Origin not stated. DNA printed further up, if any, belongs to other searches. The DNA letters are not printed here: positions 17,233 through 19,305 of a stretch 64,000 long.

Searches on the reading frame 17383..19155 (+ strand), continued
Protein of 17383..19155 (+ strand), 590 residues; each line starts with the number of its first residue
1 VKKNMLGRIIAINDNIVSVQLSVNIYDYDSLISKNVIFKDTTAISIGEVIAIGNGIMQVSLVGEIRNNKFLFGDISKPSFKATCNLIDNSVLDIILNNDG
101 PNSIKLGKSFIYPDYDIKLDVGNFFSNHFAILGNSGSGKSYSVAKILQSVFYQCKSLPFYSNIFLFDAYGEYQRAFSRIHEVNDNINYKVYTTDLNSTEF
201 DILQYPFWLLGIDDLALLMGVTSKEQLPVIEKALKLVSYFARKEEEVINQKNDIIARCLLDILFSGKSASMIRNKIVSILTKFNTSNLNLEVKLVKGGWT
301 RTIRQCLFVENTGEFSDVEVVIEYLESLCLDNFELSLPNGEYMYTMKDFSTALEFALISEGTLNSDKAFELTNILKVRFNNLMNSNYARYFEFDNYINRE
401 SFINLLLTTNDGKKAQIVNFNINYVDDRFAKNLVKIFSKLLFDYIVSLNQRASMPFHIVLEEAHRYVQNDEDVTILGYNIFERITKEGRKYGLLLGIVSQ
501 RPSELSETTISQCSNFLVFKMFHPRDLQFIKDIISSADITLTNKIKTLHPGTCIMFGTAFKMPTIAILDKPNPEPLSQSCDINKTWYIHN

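Call 67: predict_structure(alignment_id=A3)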
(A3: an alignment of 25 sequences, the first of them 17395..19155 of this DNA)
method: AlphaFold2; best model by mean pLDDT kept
length: 586 residues; sequences in the alignment: 25
mean_pLDDT: 88.4   pTM: 0.86
mean pLDDT of the five models: 88.4, 87.0, 86.4, 84.6, 84.1
residues with pLDDT >= 90: 315; 70-90: 251; 50-70: 20; < 50: 0
segments of 3 or more residues with pLDDT < 50: none
pLDDT, mean of each block of 10 residues (from residue 1): 88 89 78 84 89 90 83 86 88 79 90 91 94 91 88 86 91 82 93 93 95 92 92 89 90 91 87 90 91 85 87 90 89 84 93 73 80 94 93 94 92 95 94 96 90 95 84 91 93 94 92 92 87 75 89 88 92 70 67
secondary structure, 60 per line:
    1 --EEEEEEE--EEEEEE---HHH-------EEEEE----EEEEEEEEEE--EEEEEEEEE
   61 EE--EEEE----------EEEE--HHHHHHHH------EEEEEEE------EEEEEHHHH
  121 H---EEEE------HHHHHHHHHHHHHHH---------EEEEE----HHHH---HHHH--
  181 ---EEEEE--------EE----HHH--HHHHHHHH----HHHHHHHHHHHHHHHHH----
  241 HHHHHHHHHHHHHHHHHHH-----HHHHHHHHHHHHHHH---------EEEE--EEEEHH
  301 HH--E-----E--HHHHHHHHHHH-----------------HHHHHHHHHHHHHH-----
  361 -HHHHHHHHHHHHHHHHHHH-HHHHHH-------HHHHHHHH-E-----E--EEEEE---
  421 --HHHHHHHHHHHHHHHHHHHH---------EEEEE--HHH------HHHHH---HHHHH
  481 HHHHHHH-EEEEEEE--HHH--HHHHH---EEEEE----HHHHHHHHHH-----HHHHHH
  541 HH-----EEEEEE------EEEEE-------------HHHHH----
elements in order: E3-9 E12-17 E31-35 E40-49 E52-62 E65-68 E79-82 H85-92 E99-105 E112-116 H117-121 E125-128 H135-149 E159-163 H168-171 H175-178 E184-188 H208-215 H220-236 H241-259 H265-279 E289-292 E295-298 H299-302 H314-324 H342-355 H362-380 H382-387 H395-402 E413-417 H423-442 E452-456 H468-472 H476-487 E489-495 H503-507 E511-515 H520-529 H535-542 E548-553 E560-564 H578-582

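Call 70: find_encoding_contigs(protein=P0205, flank=6000, max_places=3)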
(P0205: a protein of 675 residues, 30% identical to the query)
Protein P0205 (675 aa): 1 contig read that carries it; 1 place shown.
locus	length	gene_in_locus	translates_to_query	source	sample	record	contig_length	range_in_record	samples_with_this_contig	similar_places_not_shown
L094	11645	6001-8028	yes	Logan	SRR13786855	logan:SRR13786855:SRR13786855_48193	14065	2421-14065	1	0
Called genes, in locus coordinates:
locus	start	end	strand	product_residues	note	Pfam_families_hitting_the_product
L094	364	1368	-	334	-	-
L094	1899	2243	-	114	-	-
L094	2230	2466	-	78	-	PF12728:HTH_17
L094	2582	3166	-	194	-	PF00589:Phage_integrase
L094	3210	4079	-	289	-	PF08401:ArdcN, PF18818:MPTase-PolyVal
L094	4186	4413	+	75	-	-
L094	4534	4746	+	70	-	PF12728:HTH_17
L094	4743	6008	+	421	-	PF13289:SIR2_2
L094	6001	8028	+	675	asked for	PF01935:DUF87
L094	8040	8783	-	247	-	PF12705:PDDEXK_1 (weak)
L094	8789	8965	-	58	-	-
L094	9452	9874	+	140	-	-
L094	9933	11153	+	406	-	PF02321:OEP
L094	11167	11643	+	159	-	?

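Call 71: search_protein_families(library=padloc, proteins=[P0177, P0183, P0191, P0200, P0205, P0209, P0217, P0222], max_evalue=1e-20)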
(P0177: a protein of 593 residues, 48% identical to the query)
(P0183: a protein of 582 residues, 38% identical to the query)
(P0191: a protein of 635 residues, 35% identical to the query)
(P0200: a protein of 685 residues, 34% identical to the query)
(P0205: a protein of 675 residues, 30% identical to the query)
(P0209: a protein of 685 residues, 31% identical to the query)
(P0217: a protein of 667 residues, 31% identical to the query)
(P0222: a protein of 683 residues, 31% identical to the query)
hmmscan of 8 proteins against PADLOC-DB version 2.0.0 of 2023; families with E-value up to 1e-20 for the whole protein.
P0177 (593 aa): 10 families
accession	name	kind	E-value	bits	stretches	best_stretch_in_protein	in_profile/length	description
PDLC04102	HerA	-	5.5e-109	363.3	1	57-589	94-641/654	-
PDLC04105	HerA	-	4.3e-71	238.2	1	41-586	74-554/576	-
PDLC04106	HerA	-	9.2e-58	194.3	1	67-585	107-646/667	-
PDLC02185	HerA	-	1.6e-54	183.7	1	432-587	428-581/585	-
PDLC04097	HerA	-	3.1e-52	176.1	1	35-585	76-611/618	-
PDLC04098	HerA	-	1.3e-51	174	1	341-587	414-668/686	-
PDLC04100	HerA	-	2.1e-50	170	1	433-589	423-576/580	-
PDLC02188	HerA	-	2.8e-44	150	1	403-585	366-560/578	-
PDLC04103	HerA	-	1.1e-39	134.2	1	374-585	359-574/579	-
PDLC04104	HerA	-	6.7e-35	118.5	1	399-586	166-355/379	-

P0183 (582 aa): 8 families
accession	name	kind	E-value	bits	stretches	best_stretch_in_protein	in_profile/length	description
PDLC04102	HerA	-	2.1e-80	268.9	1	72-582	113-639/654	-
PDLC04105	HerA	-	6.6e-39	131.9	1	43-580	77-553/576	-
PDLC04106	HerA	-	1e-35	121.4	1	102-570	154-636/667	-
PDLC02185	HerA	-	7.4e-31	105.5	0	68-244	110-273/585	-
PDLC04100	HerA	-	8.2e-29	98.7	0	442-580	427-572/580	-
PDLC04098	HerA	-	3.5e-27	93.3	0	335-561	410-645/686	-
PDLC02188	HerA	-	1.1e-25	88.5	0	446-580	420-560/578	-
PDLC04097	HerA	-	8.9e-25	85.4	1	3-563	45-593/618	-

P0191 (635 aa): 11 families
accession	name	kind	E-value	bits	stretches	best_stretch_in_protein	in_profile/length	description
PDLC04102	HerA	-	3e-173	575.7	1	3-623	7-644/654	-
PDLC04098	HerA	-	2.6e-78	262.2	1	6-600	13-648/686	-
PDLC04105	HerA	-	3.9e-76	254.8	2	430-621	359-558/576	-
PDLC04106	HerA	-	1.2e-73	246.7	1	4-618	5-648/667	-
PDLC04097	HerA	-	1.6e-68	229.8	1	4-601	6-595/618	-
PDLC02185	HerA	-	6.5e-59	198.1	1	4-618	5-581/585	-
PDLC04100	HerA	-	1.8e-58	196.6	2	433-619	384-575/580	-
PDLC04103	HerA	-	6.9e-56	187.8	1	3-617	13-575/579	-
PDLC02188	HerA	-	1.3e-48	164.2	1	40-617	37-561/578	-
PDLC04104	HerA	-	1.5e-35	120.7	1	447-620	182-358/379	-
PDLC01055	HerA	-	5.6e-21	72.9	0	71-212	79-202/532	Type III coevolved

P0200 (685 aa): 11 families
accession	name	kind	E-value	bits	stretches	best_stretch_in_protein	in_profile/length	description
PDLC04102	HerA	-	1.6e-242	804.5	1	1-668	1-647/654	-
PDLC04098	HerA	-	2e-94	315.5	2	434-664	433-672/686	-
PDLC04105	HerA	-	1.3e-91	306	1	3-673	5-567/576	-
PDLC04106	HerA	-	2.8e-90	301.7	1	5-661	2-649/667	-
PDLC02185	HerA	-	1.7e-71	239.7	2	468-660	387-581/585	-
PDLC04100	HerA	-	3.2e-69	232.1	2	468-663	384-577/580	-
PDLC04097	HerA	-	1.4e-59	200.3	1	6-657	4-610/618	-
PDLC02188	HerA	-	2.5e-58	196.3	1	256-658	194-560/578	-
PDLC04103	HerA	-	6.8e-50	168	1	437-658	352-574/579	-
PDLC04104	HerA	-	2.7e-44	149.4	1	439-673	131-369/379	-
PDLC04140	mad8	-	8.1e-23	79.4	1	172-639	20-298/314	mads_8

P0205 (675 aa): 11 families
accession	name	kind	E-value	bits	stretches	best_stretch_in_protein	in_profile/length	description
PDLC04102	HerA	-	5.6e-228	756.5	1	5-653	6-649/654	-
PDLC04106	HerA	-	1.4e-91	306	2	412-643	411-648/667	-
PDLC04098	HerA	-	1.8e-88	295.8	2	395-648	416-673/686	-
PDLC04105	HerA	-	2.2e-88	295.3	2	413-654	321-566/576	-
PDLC02185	HerA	-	1e-69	233.8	2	466-644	401-582/585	-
PDLC04100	HerA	-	8.1e-65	217.6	2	470-643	399-574/580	-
PDLC04097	HerA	-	3.8e-57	192.3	1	5-641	4-611/618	-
PDLC02188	HerA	-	4.2e-53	179.1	1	419-641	328-560/578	-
PDLC04103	HerA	-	4.8e-53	178.4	2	417-641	350-574/579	-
PDLC04104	HerA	-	2e-43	146.6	1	465-645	176-358/379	-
PDLC04140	mad8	-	3.9e-25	87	0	398-624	72-300/314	mads_8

P0209 (685 aa): 11 families
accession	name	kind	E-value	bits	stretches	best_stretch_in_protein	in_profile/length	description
PDLC04102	HerA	-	5.1e-224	743.4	1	2-634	2-642/654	-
PDLC04098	HerA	-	1.2e-97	326.2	2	320-631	352-668/686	-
PDLC04106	HerA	-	3.2e-97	324.7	1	6-635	3-652/667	-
PDLC04105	HerA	-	4.5e-95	317.4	1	2-632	4-556/576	-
PDLC02185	HerA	-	5.3e-72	241.4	1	6-631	3-581/585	-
PDLC04100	HerA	-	1.3e-69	233.4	2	456-632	399-575/580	-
PDLC04097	HerA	-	3.1e-61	205.8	1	6-630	4-612/618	-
PDLC02188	HerA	-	1.3e-58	197.3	1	132-630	103-561/578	-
PDLC04103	HerA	-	2.5e-54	182.6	2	406-630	351-575/579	-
PDLC04104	HerA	-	1e-42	144.3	1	454-632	177-357/379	-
PDLC04140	mad8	-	8.7e-24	82.6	1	174-611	28-299/314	mads_8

P0217 (667 aa): 11 families
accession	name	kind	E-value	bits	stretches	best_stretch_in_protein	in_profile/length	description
PDLC04102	HerA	-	5.2e-271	898.7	1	2-663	1-643/654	-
PDLC04106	HerA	-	1.4e-89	299.4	2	421-662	414-651/667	-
PDLC04098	HerA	-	6.3e-89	297.3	2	399-662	412-671/686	-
PDLC04105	HerA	-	2e-81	272.3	1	4-660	5-556/576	-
PDLC02185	HerA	-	2.6e-65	219.3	1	481-660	402-582/585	-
PDLC04100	HerA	-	7.8e-62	207.7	1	483-661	398-576/580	-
PDLC02188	HerA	-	3.3e-55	186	1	482-657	374-560/578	-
PDLC04097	HerA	-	5.6e-55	185.1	1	7-657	4-611/618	-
PDLC04103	HerA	-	1.2e-53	180.3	1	426-657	353-574/579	-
PDLC04104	HerA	-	3.4e-38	129.4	1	429-661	133-358/379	-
PDLC04140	mad8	-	9.3e-22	75.9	0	410-632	88-292/314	mads_8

P0222 (683 aa): 11 families
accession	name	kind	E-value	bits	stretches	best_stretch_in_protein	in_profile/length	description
PDLC04102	HerA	-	9e-284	940.8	1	1-679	1-645/654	-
PDLC04106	HerA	-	1.5e-84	282.8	2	435-672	412-647/667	-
PDLC04098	HerA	-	5.4e-80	267.8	1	5-681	8-676/686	-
PDLC04105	HerA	-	1.9e-78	262.5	1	5-672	7-554/576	-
PDLC02185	HerA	-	4.5e-69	231.7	2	447-673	352-581/585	-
PDLC04100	HerA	-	2.4e-66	222.6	2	446-674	348-575/580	-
PDLC04097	HerA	-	2.4e-56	189.6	1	490-672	423-612/618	-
PDLC02188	HerA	-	9e-51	171.4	1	446-671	333-560/578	-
PDLC04103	HerA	-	2.3e-45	153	1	441-671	352-574/579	-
PDLC04104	HerA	-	9e-39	131.3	1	442-671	130-354/379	-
PDLC04140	mad8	-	9.9e-22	75.8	0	180-648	27-294/314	mads_8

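Call 73: fold_search(model_id=the predicted structure, library=pdb)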
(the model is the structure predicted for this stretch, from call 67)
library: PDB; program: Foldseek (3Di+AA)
matches with E <= 10: 1119; with E <= 0.001: 186
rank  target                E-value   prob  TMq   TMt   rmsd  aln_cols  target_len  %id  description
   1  9c1m_M                3.0e-30  1.00  0.63  0.63   9.7       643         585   22  HerA-DUF assembly 1 (released 2025-06-04)
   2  8yhx_A                3.8e-30  1.00  0.72  0.75   4.9       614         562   18  Cryo-EM structure of the trimeric HerA (released 2024-11-06)
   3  8wld_L                1.0e-29  1.00  0.66  0.58  10.0       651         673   20  Cryo-EM structure of SIR2/HerA antiphage complex (released 2024-09-11)
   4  8xav_E                2.3e-29  1.00  0.64  0.66   8.0       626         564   20  Cryo-EM structure of an anti-phage defense complex (released 2024-06-05)
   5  8wld_M                3.5e-29  1.00  0.65  0.57   9.5       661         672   20  Cryo-EM structure of SIR2/HerA antiphage complex (released 2024-09-11)
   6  8wld_D                5.7e-29  1.00  0.65  0.58  10.1       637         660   21  Cryo-EM structure of SIR2/HerA antiphage complex (released 2024-09-11)
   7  8wod_O                7.5e-29  1.00  0.64  0.67   9.1       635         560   20  Cryo-EM structure of SIR2/HerA complex (released 2024-09-11)
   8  8xav_A                8.8e-29  1.00  0.67  0.69   7.5       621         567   20  Cryo-EM structure of an anti-phage defense complex (released 2024-06-05)
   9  8xau_E                1.3e-28  1.00  0.67  0.70   7.2       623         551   20  Cryo-EM structure of HerA (released 2024-06-05)
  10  8woc_D                2.3e-28  1.00  0.64  0.68  10.0       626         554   21  Cryo-EM structure of SIR2/HerA complex (released 2024-09-11)
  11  9c1n_R                3.0e-28  1.00  0.61  0.62  11.2       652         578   23  HerA-DUF4297 assembly 2 (released 2025-06-04)
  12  8wof_D                3.5e-28  1.00  0.64  0.68  10.0       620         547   21  Cryo-EM structure of SIR2/HerA complex (released 2024-09-11)
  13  8sub_N                4.6e-28  1.00  0.64  0.65   7.5       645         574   19  E. coli SIR2-HerA complex (dodecamer SIR2 pentamer HerA) (released 2023-12-27)
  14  8j4u_Q                6.5e-28  1.00  0.65  0.68   7.0       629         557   19  Structure of HerA-Sir2 complex from Escherichia coli Nezha system (released 2024-01-03)
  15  8wiv_O                8.1e-28  1.00  0.63  0.57  10.6       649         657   20  Cryo-EM structure of a bacterial protein (released 2024-09-11)
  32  9c1m_Q                3.9e-26  1.00  0.65  0.66   8.3       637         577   23  HerA-DUF assembly 1 (released 2025-06-04)
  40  9x1m_A                2.7e-25  1.00  0.61  0.62   9.0       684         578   15  The cryo-EM structure of HerA-NurA complex with AMPPNP and dsDNA from Thermococcus kodakarensis (released 2026-02-04)
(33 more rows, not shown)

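Call 84: find_encoding_contigs(protein=P0191, flank=6000, max_places=3)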
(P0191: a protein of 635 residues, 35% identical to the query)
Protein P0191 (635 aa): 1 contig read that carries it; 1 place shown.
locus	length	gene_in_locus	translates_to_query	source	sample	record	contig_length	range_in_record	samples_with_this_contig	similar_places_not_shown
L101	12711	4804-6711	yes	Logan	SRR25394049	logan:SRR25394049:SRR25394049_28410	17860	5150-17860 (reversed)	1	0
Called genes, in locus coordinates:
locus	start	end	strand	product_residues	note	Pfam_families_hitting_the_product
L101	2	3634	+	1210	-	?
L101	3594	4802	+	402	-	PF13289:SIR2_2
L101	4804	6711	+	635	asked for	PF01935:DUF87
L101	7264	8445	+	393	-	PF14281:PDDEXK_4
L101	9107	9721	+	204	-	PF02810:SEC-C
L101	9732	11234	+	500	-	PF00069:Pkinase, PF07714:PK_Tyr_Ser-Thr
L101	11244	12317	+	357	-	PF09565:RE_NgoFVII (weak), PF13091:PLDc_2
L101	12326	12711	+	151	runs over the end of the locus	-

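Call 85: find_encoding_contigs(protein=P0183, flank=6000, max_places=3)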
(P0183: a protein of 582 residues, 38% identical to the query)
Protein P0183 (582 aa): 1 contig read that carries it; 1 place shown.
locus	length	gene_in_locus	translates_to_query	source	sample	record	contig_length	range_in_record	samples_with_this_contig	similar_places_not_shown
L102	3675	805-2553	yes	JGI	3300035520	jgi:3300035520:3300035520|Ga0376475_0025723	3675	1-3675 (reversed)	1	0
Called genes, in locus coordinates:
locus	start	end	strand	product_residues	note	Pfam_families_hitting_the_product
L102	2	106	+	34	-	?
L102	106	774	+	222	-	PF10609:ParA (weak), PF13614:AAA_31, PF01656:CbiA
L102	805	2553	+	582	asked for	PF01935:DUF87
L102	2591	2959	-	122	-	PF11969:DcpS_C, PF01230:HIT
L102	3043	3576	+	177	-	PF10628:CotE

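Call 86: find_encoding_contigs(protein=P0185, flank=8000, max_places=4)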
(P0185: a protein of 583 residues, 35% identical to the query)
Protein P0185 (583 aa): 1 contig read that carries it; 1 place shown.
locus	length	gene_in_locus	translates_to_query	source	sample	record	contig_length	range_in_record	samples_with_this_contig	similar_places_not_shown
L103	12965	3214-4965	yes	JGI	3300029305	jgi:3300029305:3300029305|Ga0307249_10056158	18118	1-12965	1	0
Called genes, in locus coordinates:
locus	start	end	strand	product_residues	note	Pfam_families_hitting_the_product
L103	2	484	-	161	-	?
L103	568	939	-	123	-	-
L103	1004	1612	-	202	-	PF14804:Jag_N, PF13083:KH_KhpA-B, PF01424:R3H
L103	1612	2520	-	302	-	PF02096:60KD_IMP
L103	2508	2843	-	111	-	PF00825:Ribonuclease_P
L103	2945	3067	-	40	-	PF00468:Ribosomal_L34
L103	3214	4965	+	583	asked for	PF01935:DUF87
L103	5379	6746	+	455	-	PF11638:DnaA_N (weak), PF13401:AAA_22 (faint), PF01695:IstB_IS21, PF00308:Bac_DnaA, PF00004:AAA (weak), PF13173:AAA_14 (weak), PF13479:AAA_24 (weak), PF08299:Bac_DnaA_C, +1 more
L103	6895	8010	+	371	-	PF00712:DNA_pol3_beta, PF02767:DNA_pol3_beta_2, PF02768:DNA_pol3_beta_3, PF00712:DNA_pol3_beta (weak)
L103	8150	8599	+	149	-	PF06338:ComK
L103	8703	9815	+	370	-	PF02463:SMC_N, PF13175:AAA_15 (faint), PF13476:AAA_23, PF13304:AAA_21 (faint)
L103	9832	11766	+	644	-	PF02518:HATPase_c, PF00204:DNA_gyraseB, PF01751:Toprim, PF00986:DNA_gyraseB_C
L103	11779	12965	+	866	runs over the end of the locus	PF00521:DNA_topoisoIV, PF03989:DNA_gyraseA_C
